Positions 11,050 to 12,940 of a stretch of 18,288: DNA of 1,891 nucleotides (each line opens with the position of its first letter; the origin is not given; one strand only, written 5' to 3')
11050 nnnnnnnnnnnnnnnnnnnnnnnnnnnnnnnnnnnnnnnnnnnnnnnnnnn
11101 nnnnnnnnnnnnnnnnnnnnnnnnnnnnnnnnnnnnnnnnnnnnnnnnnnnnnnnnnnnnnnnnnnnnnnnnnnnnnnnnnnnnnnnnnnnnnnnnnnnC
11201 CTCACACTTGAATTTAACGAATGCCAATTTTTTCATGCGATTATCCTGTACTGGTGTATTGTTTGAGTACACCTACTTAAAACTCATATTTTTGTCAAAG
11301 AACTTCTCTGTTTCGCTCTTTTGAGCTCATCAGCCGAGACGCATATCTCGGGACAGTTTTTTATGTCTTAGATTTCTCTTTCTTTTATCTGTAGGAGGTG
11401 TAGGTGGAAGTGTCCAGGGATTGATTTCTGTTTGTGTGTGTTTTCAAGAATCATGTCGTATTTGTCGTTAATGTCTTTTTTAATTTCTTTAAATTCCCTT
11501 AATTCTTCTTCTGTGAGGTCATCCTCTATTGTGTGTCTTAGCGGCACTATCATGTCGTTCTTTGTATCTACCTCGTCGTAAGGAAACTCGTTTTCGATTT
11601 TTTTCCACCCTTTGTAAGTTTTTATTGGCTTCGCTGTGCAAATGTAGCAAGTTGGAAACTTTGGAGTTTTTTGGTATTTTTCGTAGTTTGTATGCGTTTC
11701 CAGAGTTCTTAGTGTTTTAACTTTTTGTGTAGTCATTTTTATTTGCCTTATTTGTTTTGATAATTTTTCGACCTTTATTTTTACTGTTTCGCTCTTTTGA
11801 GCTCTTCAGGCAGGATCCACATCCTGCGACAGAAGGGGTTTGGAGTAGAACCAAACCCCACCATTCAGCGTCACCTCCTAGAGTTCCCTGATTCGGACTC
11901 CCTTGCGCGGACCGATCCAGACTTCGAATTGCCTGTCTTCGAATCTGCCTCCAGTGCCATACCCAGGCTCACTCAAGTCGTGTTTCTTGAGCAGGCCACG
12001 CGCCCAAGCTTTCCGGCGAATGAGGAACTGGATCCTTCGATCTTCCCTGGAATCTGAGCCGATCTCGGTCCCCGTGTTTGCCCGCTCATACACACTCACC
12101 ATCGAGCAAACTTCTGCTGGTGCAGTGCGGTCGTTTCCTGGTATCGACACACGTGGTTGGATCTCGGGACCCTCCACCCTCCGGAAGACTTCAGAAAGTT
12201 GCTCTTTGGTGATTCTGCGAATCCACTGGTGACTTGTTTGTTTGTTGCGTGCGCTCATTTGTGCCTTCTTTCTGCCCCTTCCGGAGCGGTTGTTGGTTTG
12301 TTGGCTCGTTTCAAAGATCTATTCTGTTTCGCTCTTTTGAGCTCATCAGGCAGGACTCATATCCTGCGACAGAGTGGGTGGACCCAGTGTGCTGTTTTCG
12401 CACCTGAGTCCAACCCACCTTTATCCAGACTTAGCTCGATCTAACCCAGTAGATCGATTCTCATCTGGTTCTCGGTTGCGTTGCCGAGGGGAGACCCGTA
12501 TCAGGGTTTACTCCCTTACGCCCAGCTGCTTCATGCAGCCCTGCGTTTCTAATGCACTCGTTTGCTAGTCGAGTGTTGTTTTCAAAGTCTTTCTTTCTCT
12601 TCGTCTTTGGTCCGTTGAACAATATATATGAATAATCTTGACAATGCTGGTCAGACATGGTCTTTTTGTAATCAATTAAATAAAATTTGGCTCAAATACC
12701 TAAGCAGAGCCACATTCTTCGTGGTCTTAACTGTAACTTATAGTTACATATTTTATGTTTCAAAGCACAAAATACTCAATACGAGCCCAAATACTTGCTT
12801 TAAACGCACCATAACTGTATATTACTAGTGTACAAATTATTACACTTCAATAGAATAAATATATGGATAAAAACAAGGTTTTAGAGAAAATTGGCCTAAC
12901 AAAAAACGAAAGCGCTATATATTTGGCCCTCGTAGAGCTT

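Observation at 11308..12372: Three canonical type III hammerhead ribozymes in tandem, same polarity, punctuating an operon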

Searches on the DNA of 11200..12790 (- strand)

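Call 4: search_rna_families(source=window, start=11200, end=12500, threshold=evalue, max_evalue=10, show_alignments=6)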
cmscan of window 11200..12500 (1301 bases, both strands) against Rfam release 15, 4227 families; matches with E-value up to 10: 5.
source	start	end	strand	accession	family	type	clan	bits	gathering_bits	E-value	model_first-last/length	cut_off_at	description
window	12321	12375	-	RF00008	Hammerhead_3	Gene; ribozyme;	CL00010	45.7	48.5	1.7e-08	1-54/54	no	Hammerhead ribozyme (type III)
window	11781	11835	-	RF00008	Hammerhead_3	Gene; ribozyme;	CL00010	38.1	48.5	2.4e-06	1-54/54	no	Hammerhead ribozyme (type III)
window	11305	11359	-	RF00008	Hammerhead_3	Gene; ribozyme;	CL00010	35.1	48.5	1.6e-05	1-54/54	no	Hammerhead ribozyme (type III)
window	11833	11879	-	RF02596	cyano_het_sRNA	Gene; sRNA;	-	20.6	35.7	0.3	1-56/56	no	Cyanobacteria heterocyst sRNA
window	11834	11859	+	RF02596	cyano_het_sRNA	Gene; sRNA;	-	17.1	35.7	2.1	29-54/56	no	Cyanobacteria heterocyst sRNA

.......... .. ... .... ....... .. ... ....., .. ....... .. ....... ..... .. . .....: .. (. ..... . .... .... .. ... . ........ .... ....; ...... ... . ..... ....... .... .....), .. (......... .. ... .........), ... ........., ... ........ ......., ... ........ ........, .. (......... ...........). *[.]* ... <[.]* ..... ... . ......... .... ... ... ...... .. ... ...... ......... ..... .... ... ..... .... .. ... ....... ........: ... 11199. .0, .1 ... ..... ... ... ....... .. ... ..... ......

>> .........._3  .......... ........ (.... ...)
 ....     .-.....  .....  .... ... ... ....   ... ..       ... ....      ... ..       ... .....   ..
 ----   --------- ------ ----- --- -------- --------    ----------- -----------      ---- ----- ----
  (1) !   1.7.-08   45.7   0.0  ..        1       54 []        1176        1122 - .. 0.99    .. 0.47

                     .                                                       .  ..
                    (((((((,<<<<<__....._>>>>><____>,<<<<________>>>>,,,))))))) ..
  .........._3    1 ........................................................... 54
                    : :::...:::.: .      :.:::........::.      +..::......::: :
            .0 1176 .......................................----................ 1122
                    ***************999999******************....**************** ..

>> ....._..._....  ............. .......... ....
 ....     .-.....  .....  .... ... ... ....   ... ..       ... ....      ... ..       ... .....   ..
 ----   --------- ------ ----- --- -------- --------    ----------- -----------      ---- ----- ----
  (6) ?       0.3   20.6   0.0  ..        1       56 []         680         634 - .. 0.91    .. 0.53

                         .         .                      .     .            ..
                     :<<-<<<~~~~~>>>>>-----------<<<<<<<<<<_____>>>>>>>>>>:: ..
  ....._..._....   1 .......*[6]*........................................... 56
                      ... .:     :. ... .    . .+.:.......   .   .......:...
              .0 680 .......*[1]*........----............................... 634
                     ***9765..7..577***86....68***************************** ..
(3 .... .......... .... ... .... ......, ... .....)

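Call 26: search_rna_families(sources=[L061, L062, L063, L065, L066, L067, L068], threshold=evalue, max_evalue=1, show_alignments=0)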
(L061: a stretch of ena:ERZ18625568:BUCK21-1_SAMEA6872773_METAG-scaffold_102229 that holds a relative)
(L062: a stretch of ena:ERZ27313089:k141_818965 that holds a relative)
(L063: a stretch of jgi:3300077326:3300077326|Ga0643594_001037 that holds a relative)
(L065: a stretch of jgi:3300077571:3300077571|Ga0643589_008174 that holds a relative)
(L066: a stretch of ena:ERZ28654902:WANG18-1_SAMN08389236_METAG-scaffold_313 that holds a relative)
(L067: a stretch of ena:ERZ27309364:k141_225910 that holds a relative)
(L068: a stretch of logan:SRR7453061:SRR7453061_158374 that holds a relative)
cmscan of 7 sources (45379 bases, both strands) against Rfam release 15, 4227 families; matches with E-value up to 1: 14.
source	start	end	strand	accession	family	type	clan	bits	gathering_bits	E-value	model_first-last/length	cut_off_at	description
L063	6846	6900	+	RF00008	Hammerhead_3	Gene; ribozyme;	CL00010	42.5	48.5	4.9e-06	1-54/54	no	Hammerhead ribozyme (type III)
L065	1183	1237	+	RF00008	Hammerhead_3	Gene; ribozyme;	CL00010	42.5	48.5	4.9e-06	1-54/54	no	Hammerhead ribozyme (type III)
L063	5908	5962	+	RF00008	Hammerhead_3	Gene; ribozyme;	CL00010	41.8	48.5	7.5e-06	1-54/54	no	Hammerhead ribozyme (type III)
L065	245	299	+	RF00008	Hammerhead_3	Gene; ribozyme;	CL00010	41.8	48.5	7.5e-06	1-54/54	no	Hammerhead ribozyme (type III)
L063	3687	3741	+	RF00008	Hammerhead_3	Gene; ribozyme;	CL00010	36.2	48.5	0.00028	1-54/54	no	Hammerhead ribozyme (type III)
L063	2181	2259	+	RF00008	Hammerhead_3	Gene; ribozyme;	CL00010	31.7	48.5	0.0055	1-54/54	no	Hammerhead ribozyme (type III)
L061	420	472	+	RF00008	Hammerhead_3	Gene; ribozyme;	CL00010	31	48.5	0.0087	1-54/54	no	Hammerhead ribozyme (type III)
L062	387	439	+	RF00008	Hammerhead_3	Gene; ribozyme;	CL00010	31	48.5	0.0087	1-54/54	no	Hammerhead ribozyme (type III)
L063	10603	10650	+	RF00727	bantam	Gene; miRNA;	CL00091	29.6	61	0.083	1-82/82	no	bantam microRNA precursor family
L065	4940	4987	+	RF00727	bantam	Gene; miRNA;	CL00091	29.6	61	0.083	1-82/82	no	bantam microRNA precursor family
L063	9196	9256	-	RF00994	mir-1255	Gene; miRNA;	-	28.2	63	0.071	1-67/67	no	mir-1255 microRNA precursor family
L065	3533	3593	-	RF00994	mir-1255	Gene; miRNA;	-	28.2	63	0.071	1-67/67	no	mir-1255 microRNA precursor family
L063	9199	9259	+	RF00994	mir-1255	Gene; miRNA;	-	26.9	63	0.17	1-67/67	no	mir-1255 microRNA precursor family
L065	3536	3596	+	RF00994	mir-1255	Gene; miRNA;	-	26.9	63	0.17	1-67/67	no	mir-1255 microRNA precursor family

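Call 36: build_rna_model(alignment_id=A1, structure=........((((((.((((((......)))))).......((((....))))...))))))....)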
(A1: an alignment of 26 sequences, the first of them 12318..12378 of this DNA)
Model R1 built from alignment A1 (26 sequences, 65 columns); structure: as given.
model positions 61; base pairs 16; branch points 1; effective number of sequences 4.61; information 0.916 bits per position. Calibrated on 0.2 Mb of random sequence (short: E-values are rough).
structure used (alignment columns):
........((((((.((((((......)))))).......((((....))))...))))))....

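Call 37: search_with_rna_model(model_id=R1, sources=[window, L001, L002, L003, L004, L005, L006, L007, L008, L009, L010, L011, L012, L013, L014, L015, L016, L017, L018, L019, L020, L021, L022, L023, L024, L025, L026, L027, L028, L029, L030, L031, L032, L033, L034, L035, L036, L037, L038, L039, L040, L041, L042, L043, L044, L045, L046, L047, L048, L049, L050, L051, L052, L053, L054, L055, L056, L057, L058, L061, L063, L065, L066, L067, L068, L069, L070, L071, L072, L073, L074], max_evalue=1)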
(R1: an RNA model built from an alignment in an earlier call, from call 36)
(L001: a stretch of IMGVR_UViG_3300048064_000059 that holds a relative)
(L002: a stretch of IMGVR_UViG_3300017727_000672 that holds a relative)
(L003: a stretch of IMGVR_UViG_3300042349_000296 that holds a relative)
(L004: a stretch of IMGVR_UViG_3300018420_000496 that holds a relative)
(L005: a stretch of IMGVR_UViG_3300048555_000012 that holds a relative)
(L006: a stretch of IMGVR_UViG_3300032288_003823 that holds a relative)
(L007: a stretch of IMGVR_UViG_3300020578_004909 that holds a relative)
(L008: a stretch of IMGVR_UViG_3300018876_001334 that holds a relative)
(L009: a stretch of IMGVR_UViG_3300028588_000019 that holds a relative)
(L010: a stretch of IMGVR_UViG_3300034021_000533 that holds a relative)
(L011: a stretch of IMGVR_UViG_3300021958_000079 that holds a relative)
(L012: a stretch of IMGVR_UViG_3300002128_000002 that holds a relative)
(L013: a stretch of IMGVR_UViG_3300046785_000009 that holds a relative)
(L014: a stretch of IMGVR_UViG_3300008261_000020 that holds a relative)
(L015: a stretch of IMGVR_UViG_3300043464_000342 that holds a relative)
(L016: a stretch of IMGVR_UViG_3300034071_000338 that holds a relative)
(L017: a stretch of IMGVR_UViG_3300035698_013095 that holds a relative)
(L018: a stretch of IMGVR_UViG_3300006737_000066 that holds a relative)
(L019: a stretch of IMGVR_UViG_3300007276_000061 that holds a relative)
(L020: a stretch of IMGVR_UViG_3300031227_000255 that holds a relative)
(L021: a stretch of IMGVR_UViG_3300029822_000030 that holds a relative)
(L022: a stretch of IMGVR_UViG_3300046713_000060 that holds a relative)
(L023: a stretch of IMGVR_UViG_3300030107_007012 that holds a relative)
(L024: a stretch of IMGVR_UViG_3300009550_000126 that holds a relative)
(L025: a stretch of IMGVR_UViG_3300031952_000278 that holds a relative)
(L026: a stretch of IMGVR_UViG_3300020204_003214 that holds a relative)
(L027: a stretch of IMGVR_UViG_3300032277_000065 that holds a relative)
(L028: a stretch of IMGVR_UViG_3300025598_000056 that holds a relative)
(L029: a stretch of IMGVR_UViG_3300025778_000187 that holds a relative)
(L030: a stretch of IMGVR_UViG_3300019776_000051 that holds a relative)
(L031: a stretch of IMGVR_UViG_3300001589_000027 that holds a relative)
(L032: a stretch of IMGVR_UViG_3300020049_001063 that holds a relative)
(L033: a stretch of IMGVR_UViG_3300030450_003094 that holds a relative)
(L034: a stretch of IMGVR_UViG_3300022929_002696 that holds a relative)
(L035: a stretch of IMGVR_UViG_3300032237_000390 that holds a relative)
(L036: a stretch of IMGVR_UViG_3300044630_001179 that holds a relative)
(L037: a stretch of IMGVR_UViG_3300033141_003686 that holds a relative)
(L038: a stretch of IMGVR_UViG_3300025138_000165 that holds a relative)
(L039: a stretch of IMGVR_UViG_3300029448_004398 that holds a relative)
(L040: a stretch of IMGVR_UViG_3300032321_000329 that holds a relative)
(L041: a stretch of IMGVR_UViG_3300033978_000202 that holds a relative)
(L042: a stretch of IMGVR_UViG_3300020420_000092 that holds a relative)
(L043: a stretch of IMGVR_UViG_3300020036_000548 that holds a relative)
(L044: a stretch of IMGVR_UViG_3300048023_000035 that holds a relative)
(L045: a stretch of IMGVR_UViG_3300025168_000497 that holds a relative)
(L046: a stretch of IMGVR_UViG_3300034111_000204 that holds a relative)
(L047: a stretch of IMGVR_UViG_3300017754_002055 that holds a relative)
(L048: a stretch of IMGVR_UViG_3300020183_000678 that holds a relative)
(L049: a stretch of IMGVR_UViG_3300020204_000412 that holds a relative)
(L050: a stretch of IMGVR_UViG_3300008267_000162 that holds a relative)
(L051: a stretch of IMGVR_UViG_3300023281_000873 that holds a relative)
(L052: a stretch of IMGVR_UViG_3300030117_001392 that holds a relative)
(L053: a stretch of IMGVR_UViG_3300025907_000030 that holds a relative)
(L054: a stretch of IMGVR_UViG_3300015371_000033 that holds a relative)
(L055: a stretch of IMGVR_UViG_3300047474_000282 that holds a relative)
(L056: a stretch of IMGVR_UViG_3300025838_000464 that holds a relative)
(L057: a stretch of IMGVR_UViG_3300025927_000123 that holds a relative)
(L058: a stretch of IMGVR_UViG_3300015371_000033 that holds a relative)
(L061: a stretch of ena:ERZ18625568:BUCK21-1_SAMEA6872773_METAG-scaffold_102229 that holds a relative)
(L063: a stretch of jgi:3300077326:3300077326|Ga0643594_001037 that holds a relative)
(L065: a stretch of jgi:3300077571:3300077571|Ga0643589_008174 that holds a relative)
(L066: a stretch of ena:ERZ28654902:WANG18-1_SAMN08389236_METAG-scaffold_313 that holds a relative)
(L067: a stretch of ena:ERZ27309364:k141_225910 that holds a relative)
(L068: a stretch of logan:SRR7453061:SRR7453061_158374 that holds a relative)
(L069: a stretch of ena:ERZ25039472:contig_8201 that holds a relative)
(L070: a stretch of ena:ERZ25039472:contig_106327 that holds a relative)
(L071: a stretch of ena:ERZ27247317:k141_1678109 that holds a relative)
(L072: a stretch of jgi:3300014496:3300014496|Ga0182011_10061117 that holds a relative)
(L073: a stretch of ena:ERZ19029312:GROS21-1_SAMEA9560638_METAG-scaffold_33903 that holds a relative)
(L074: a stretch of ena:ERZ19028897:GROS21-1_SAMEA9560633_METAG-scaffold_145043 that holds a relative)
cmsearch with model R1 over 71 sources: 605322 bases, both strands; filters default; matches with E-value up to 1: 127.
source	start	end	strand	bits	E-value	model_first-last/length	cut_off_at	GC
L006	12925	12985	+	78.8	1.8e-20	1-61/61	no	0.49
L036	3670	3730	+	78.2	2.7e-20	1-61/61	no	0.62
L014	5066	5126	+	77.1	6.1e-20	1-61/61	no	0.54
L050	7257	7317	+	77.1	6.1e-20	1-61/61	no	0.54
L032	163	223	+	76.5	9.1e-20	1-61/61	no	0.52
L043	4240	4300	+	76.5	9.1e-20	1-61/61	no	0.52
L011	1663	1723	-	76.4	9.5e-20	1-61/61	no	0.56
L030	2678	2738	+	76.4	9.8e-20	1-61/61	no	0.56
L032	3803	3863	+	76.4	9.8e-20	1-61/61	no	0.56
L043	7880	7940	+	76.4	9.8e-20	1-61/61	no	0.56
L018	225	285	-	76.2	1.1e-19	1-61/61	no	0.51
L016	1781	1841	+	75.9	1.4e-19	1-61/61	no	0.48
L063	5902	5962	+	75.7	1.6e-19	1-61/61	no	0.56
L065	239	299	+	75.7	1.6e-19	1-61/61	no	0.56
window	12321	12381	-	75.6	1.7e-19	1-61/61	no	0.51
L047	257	317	+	75.3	2.2e-19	1-61/61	no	0.49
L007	6555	6615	+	75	2.6e-19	1-61/61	no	0.56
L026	11204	11264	+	75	2.6e-19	1-61/61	no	0.56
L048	41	101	-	75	2.6e-19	1-61/61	no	0.56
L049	76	136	-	75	2.6e-19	1-61/61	no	0.56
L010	10473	10533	+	74.6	3.5e-19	1-61/61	no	0.57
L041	1960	2020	+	74.6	3.5e-19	1-61/61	no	0.57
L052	7527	7587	+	74.4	4e-19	1-61/61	no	0.61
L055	1799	1859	-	74.1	5e-19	1-61/61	no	0.52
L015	9269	9329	+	74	5e-19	1-61/61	no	0.48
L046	855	915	-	74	5e-19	1-61/61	no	0.48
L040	4465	4525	+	74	5.2e-19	1-61/61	no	0.49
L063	6840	6900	+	73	1e-18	1-61/61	no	0.54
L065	1177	1237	+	73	1e-18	1-61/61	no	0.54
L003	1339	1399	-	72.4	1.5e-18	1-61/61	no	0.48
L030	3086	3146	+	72.4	1.6e-18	1-61/61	no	0.48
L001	3951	4011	-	72.3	1.7e-18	1-61/61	no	0.52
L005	2047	2107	+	72.3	1.7e-18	1-61/61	no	0.52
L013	6879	6939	+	72.3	1.7e-18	1-61/61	no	0.52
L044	4363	4423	-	72.3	1.7e-18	1-61/61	no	0.52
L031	1719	1779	+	71.8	2.5e-18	1-61/61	no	0.57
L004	10797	10857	-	70.3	7e-18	1-61/61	no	0.51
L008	416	476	-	70.3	7e-18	1-61/61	no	0.51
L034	2079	2139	+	70.3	7e-18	1-61/61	no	0.51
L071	2190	2250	+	70.3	7.1e-18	1-61/61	no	0.49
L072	1696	1756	+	70.3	7.1e-18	1-61/61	no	0.49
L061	412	472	+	69.5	1.2e-17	1-61/61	no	0.43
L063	3681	3741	+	69.5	1.2e-17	1-61/61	no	0.46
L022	2455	2515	+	69.2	1.5e-17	1-61/61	no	0.51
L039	3708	3768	+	68.9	1.9e-17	1-61/61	no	0.43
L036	1108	1168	+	68.9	1.9e-17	1-61/61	no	0.59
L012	4645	4705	+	67.5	5e-17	1-61/61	no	0.51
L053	5150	5210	-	67.5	5e-17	1-61/61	no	0.51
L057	7357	7417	+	67.5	5e-17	1-61/61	no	0.51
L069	7870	7930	+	67.3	5.6e-17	1-61/61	no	0.48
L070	2751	2811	+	67.3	5.6e-17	1-61/61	no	0.48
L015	6130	6190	+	67.1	6.6e-17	1-61/61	no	0.62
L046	3994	4054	-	67.1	6.6e-17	1-61/61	no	0.62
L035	9223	9283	-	66.7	8.7e-17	1-61/61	no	0.49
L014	4049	4109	+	66.1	1.3e-16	1-61/61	no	0.52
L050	6240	6300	+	66.1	1.3e-16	1-61/61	no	0.52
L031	609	668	+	65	2.9e-16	1-61/61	no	0.55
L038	11064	11123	+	65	2.9e-16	1-61/61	no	0.55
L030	862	923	+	64.3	4.6e-16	1-61/61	no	0.52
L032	1666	1727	+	63.6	7.7e-16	1-61/61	no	0.52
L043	5743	5804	+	63.6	7.7e-16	1-61/61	no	0.52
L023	2468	2528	-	63.1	1.1e-15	1-61/61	no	0.44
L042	474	533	+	63.1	1.1e-15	1-61/61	no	0.47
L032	533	593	+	63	1.2e-15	1-61/61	no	0.51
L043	4610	4670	+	63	1.2e-15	1-61/61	no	0.51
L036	1860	1921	+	62.9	1.2e-15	1-61/61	no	0.52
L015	6967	7028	+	62.9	1.2e-15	1-61/61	no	0.56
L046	3156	3217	-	62.9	1.2e-15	1-61/61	no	0.56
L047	2159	2220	+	60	9.2e-15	1-61/61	no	0.55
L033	4565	4626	-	58.6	2.5e-14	1-61/61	no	0.39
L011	580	643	-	58.1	3.6e-14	1-61/61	no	0.47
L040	5283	5344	+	57.6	5e-14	1-61/61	no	0.48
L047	5088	5149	+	56.6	1e-13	1-61/61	no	0.55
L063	6365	6425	+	55.2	2.8e-13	1-61/61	no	0.43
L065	702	762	+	55.2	2.8e-13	1-61/61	no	0.43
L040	7467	7528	+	54.5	4.3e-13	1-61/61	no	0.48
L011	65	125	-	53.4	9.2e-13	1-61/61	no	0.49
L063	2961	3021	+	52.7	1.5e-12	1-61/61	no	0.46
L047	3297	3357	+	52.4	1.9e-12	1-61/61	no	0.52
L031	2266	2326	+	47.2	7.1e-11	1-61/61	no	0.51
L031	3058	3112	+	45.2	2.9e-10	1-55/61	3'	0.47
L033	1930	1989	-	43.2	1.2e-09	1-61/61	no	0.45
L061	996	1050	+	40.7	6.7e-09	1-61/61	no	0.42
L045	2192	2249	-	33.3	1.2e-06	1-61/61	no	0.47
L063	2175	2259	+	33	1.5e-06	1-61/61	no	0.52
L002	5319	5378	+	32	2.9e-06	1-61/61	no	0.47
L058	9057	9111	-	31.4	4.4e-06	1-61/61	no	0.58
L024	1183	1228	+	30.3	1e-05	1-61/61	no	0.39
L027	5617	5662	+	30.1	1.1e-05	1-61/61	no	0.37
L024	182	241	+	29.9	1.3e-05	1-61/61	no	0.48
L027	4867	4926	+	28.6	3.3e-05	1-61/61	no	0.48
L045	3121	3180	-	28.6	3.3e-05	1-61/61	no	0.48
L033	4142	4187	-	27.9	5.2e-05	1-61/61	no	0.39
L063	1859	1943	+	27.4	7.5e-05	1-61/61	no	0.46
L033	2770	2817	-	27.2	8.4e-05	1-61/61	no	0.33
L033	1085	1142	-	26.8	0.00011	1-61/61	no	0.28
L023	1435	1480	-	26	0.0002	1-61/61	no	0.43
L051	737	796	-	25.6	0.00027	1-61/61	no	0.5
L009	8473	8517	+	25.2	0.00035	1-61/61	no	0.53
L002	6355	6424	+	24.6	0.00055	1-61/61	no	0.5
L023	1108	1157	-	24.4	0.00061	13-55/61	no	0.42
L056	2579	2664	+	23.8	0.00094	1-61/61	no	0.49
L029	4008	4039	+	23.8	0.00095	13-55/61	no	0.41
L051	220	265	-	23.8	0.00095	1-61/61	no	0.46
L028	11077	11110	-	22.6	0.0022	13-55/61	no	0.44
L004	10129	10190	-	22.1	0.0031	1-61/61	no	0.4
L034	2746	2807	+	22.1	0.0031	1-61/61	no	0.4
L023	2021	2059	-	21.8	0.0039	12-56/61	no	0.36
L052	7232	7293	+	21.7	0.004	1-61/61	no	0.56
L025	502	541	-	21.3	0.0054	13-55/61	no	0.35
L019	10944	11007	-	20.5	0.0096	1-61/61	no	0.28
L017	1250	1303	+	20.3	0.01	1-61/61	no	0.52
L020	488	541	-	20.3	0.01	1-61/61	no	0.52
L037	13774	13836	+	20.1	0.013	1-61/61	no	0.44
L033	3326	3374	-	19.6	0.018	1-61/61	no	0.39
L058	8169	8231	-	18.5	0.039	1-61/61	no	0.6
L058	6277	6335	-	17.6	0.071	1-61/61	no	0.61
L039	4227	4285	+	17.1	0.1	1-61/61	no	0.37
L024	537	614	+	17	0.11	1-61/61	no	0.33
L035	8905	8974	-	16.9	0.11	1-61/61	no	0.46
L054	136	181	-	16.8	0.13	11-57/61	no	0.61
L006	13418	13463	+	15.8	0.25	1-61/61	no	0.48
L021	2508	2526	+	15.6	0.29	33-51/61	no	0.53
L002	5664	5710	+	14.8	0.49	1-61/61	no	0.36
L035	8076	8149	-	14.2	0.75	1-61/61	no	0.5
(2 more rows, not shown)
